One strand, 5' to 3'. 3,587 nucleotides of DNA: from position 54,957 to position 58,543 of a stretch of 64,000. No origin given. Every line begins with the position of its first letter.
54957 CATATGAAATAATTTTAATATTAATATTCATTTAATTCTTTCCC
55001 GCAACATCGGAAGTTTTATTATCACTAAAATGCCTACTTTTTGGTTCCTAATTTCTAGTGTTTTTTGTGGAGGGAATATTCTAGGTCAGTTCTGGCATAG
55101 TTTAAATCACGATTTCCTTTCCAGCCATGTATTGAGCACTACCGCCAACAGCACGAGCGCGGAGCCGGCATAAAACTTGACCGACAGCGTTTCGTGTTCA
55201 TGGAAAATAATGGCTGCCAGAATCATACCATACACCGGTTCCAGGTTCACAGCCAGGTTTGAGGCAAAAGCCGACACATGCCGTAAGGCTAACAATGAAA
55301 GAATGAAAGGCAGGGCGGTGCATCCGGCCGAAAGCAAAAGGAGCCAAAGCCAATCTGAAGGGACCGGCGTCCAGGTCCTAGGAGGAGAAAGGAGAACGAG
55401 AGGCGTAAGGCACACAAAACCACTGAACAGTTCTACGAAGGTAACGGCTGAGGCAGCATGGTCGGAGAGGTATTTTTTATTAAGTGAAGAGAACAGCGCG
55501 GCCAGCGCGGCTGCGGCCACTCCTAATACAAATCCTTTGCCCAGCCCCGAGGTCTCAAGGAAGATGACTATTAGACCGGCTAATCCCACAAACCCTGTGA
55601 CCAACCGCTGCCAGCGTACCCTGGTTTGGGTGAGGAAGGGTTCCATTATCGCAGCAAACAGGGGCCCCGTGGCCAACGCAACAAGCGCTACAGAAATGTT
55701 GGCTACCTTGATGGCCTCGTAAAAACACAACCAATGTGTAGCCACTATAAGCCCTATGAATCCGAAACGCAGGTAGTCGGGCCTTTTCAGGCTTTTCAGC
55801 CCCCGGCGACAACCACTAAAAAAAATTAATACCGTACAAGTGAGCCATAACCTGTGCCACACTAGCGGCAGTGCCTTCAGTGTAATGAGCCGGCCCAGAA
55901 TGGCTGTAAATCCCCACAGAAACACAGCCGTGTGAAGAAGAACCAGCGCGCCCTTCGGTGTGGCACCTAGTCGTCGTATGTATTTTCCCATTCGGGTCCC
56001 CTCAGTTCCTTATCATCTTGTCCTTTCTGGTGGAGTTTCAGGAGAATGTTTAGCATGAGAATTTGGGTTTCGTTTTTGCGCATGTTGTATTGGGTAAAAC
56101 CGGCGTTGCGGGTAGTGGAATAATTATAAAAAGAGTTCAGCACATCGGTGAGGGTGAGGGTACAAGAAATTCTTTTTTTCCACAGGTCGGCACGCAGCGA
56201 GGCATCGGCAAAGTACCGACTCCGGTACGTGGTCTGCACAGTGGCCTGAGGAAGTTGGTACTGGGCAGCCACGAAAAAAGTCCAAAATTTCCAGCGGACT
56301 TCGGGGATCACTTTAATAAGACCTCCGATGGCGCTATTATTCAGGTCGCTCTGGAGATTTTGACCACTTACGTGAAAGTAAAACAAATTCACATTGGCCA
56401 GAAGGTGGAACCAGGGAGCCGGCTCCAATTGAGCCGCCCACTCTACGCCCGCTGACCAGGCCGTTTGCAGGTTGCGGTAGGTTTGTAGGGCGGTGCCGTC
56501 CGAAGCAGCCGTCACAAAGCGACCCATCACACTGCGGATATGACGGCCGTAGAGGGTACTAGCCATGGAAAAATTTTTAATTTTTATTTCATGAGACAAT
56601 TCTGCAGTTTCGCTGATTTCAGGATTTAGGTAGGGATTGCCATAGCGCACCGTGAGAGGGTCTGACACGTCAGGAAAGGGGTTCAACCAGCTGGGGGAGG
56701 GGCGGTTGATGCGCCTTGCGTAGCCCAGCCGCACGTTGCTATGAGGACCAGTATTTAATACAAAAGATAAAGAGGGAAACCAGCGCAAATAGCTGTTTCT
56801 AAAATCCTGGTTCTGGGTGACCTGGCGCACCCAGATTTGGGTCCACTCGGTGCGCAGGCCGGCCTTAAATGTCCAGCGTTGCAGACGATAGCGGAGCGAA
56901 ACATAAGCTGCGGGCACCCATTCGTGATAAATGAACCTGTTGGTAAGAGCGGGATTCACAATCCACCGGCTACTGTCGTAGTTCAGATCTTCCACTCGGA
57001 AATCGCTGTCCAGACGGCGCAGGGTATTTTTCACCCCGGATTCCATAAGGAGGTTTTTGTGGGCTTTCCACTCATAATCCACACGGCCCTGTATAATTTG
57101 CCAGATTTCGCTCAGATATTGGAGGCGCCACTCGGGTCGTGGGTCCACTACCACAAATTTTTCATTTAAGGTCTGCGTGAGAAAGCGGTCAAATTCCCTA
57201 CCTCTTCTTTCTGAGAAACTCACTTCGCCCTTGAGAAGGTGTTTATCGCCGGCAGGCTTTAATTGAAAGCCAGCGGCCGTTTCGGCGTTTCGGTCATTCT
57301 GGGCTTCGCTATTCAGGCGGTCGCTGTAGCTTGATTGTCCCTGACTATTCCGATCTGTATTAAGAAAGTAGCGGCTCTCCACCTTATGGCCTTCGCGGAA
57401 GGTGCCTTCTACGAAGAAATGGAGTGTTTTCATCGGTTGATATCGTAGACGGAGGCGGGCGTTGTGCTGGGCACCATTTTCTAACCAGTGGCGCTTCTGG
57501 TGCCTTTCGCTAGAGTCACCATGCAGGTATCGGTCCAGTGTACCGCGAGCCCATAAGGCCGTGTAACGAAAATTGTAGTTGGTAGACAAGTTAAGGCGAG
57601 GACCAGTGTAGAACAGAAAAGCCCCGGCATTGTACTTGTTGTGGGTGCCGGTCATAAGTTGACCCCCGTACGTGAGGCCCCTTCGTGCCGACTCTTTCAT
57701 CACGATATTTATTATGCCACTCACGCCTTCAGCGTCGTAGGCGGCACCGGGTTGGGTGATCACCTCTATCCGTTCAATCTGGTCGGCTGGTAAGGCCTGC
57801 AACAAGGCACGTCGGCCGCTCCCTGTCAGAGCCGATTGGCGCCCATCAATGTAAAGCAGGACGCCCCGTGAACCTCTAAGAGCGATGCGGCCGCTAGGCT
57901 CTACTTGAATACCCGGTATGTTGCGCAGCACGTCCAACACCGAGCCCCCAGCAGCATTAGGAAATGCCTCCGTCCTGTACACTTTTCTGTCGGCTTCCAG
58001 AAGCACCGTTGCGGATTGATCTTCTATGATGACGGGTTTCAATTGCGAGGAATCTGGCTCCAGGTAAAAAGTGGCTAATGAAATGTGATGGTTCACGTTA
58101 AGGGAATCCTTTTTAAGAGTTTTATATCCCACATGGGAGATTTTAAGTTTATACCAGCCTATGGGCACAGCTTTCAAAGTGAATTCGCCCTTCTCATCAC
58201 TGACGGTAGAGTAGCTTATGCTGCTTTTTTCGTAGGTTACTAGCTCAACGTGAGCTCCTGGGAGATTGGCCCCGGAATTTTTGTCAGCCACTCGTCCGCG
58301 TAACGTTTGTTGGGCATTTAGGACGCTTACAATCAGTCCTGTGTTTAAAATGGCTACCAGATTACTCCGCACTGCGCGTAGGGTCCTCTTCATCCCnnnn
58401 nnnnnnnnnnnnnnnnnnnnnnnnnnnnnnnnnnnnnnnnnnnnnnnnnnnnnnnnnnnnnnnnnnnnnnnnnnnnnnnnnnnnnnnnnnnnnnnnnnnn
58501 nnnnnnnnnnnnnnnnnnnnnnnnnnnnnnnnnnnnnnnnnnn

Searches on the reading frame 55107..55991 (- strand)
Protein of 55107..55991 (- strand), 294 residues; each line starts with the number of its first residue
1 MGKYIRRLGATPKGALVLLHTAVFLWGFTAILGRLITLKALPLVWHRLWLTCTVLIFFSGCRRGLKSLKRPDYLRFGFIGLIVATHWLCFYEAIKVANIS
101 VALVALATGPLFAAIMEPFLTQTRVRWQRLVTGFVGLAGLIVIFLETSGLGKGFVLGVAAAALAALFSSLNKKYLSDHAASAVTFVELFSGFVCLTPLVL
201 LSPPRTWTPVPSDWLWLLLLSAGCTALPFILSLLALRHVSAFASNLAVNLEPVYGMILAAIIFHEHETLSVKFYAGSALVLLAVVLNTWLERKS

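Call 3: search_protein_families(library=pfam, proteins=[window:55107-55991:-], max_evalue=0.01)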
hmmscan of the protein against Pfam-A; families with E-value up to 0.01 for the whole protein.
window:55107-55991:- (294 aa): 2 families
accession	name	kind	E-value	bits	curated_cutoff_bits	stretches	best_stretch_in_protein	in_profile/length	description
PF00892.27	EamA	-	4.1e-27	95.5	28.2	2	152-288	2-134/135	EamA-like transporter family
PF03151.22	TPT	-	0.0013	18.6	30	1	166-272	16-122/291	Triose-phosphate Transporter family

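Call 4: search_protein_families(library=ncbifam, proteins=[window:55107-55991:-], max_evalue=0.01)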
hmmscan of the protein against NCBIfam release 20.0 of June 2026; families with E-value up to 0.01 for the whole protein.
window:55107-55991:- (294 aa): 1 family
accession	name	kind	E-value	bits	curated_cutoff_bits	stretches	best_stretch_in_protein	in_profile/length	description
TIGR00950.1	2A78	equivalog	4.7e-21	75.4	230.2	1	26-285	1-264/264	carboxylate/amino acid/amine transporter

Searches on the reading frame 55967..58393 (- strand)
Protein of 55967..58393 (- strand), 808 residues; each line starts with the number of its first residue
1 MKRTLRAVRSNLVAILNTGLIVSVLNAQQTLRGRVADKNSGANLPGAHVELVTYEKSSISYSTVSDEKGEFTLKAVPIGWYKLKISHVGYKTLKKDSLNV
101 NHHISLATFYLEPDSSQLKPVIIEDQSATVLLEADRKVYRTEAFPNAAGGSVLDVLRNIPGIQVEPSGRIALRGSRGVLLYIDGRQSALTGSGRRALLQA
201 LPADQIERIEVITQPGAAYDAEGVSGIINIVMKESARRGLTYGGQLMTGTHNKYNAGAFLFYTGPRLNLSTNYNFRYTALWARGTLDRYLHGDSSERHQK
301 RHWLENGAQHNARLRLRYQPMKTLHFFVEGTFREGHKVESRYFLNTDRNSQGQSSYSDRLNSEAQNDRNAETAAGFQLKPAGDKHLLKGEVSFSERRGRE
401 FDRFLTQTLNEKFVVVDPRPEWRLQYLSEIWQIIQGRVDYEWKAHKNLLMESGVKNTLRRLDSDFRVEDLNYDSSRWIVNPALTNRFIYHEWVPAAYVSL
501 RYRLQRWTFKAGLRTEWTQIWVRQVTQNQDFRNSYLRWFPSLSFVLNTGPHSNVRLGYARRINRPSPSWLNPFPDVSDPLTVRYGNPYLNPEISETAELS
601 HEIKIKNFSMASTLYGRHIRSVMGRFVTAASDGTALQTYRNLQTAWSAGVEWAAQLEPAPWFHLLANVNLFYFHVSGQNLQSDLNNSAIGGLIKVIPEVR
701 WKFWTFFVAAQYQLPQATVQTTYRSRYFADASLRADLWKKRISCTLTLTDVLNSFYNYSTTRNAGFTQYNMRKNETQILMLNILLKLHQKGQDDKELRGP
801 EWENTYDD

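Call 3: search_protein_families(library=pfam, proteins=[window:55967-58393:-], max_evalue=0.01)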
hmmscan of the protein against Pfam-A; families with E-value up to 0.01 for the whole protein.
window:55967-58393:- (808 aa): 6 families
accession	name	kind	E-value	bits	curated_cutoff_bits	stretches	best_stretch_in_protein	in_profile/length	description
PF14905.12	OMP_b-brl_3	-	4.9e-84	283.2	27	1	384-782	7-405/408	Outer membrane protein beta-barrel family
PF00593.30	TonB_dep_Rec_b-barrel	-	6.6e-17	62.9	27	1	305-732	59-404/436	TonB dependent receptor-like, beta-barrel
PF13620.12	CarboxypepD_reg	-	8.8e-15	55.3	32.3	1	30-101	1-70/82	Carboxypeptidase regulatory-like domain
PF13715.12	CarbopepD_reg_2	-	5.8e-12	45.9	32.2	1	32-122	2-87/88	CarboxypepD_reg-like domain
PF07715.20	Plug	-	5.8e-10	40.1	23.9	1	137-226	10-106/107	TonB-dependent Receptor Plug Domain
PF17802.7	SpaA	-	5.1e-05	23.8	23.1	1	37-84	9-57/91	Prealbumin-like fold domain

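Call 4: search_protein_families(library=ncbifam, proteins=[window:55967-58393:-], max_evalue=0.01)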
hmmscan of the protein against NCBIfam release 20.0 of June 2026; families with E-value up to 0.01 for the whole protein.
window:55967-58393:- (808 aa): 15 families
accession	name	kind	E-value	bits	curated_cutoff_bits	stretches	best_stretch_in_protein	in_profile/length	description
TIGR01782.1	TonB-Xanth-Caul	subfamily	3e-23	82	310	2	339-679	378-751/868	TonB-dependent receptor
TIGR01779.1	TonB-B12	equivalog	3.6e-13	48.9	599.7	1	150-237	63-158/614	TonB-dependent vitamin B12 receptor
NF007926.1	PRK10641.1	equivalog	2.9e-09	36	836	1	150-239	62-160/617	TonB-dependent vitamin B12 receptor BtuB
TIGR04056.1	OMP_RagA_SusC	subfamily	3.3e-09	35.7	368.25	1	30-123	2-83/981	SusC/RagA family TonB-linked outer membrane protein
NF053590.1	TonB_dep_TOL0244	equivalog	3.9e-09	35.7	645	1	199-274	105-176/604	TOL_0244 family TonB-dependent receptor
NF010011.0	PRK13484.1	equivalog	1.7e-07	29.9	1197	1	170-246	88-170/682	IreA family TonB-dependent siderophore receptor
NF007478.2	PRK10064.1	equivalog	1.1e-05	23.9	745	1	152-236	67-161/663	catecholate siderophore receptor CirA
NF050067.1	TonBEntbctnRecCfrA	equivalog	3.8e-05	22.2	1200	1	168-293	85-221/698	TonB-dependent ferric enterobactin receptor CfrA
TIGR01786.1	TonB-hemlactrns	subfamily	4.2e-05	22.1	323.75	1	153-684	42-594/719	TonB-dependent hemoglobin/transferrin/lactoferrin family receptor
NF010010.0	PRK13483.1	equivalog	6.3e-05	21.1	927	1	151-237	69-167/660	ligand-gated channel protein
NF049947.1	TonB_dep_PCPU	exception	0.00016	20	800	1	121-258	39-189/685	TonB-dependent receptor, PCPU motif-type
NF010048.1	PRK13524.1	subfamily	0.001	17.7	493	1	201-236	143-179/744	FepA family TonB-dependent siderophore receptor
NF052345.1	S_layer_anammox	exception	0.0013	16.2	1400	1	27-115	1311-1395/1596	Kustd1514 family S-layer glycoprotein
NF010051.0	PRK13528.1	subfamily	0.002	16.4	583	0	201-236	139-175/727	FepA family TonB-dependent siderophore receptor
NF049946.1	TonB_dep_CU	exception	0.0069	14.7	700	1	165-238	98-175/683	TonB-dependent receptor, CU motif-type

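Call 41: search_solved_structures(query=window:55970-58393:-, max_evalue=0.001)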
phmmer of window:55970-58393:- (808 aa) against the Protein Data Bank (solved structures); distinct sequences matched with E-value up to 0.001: 0.
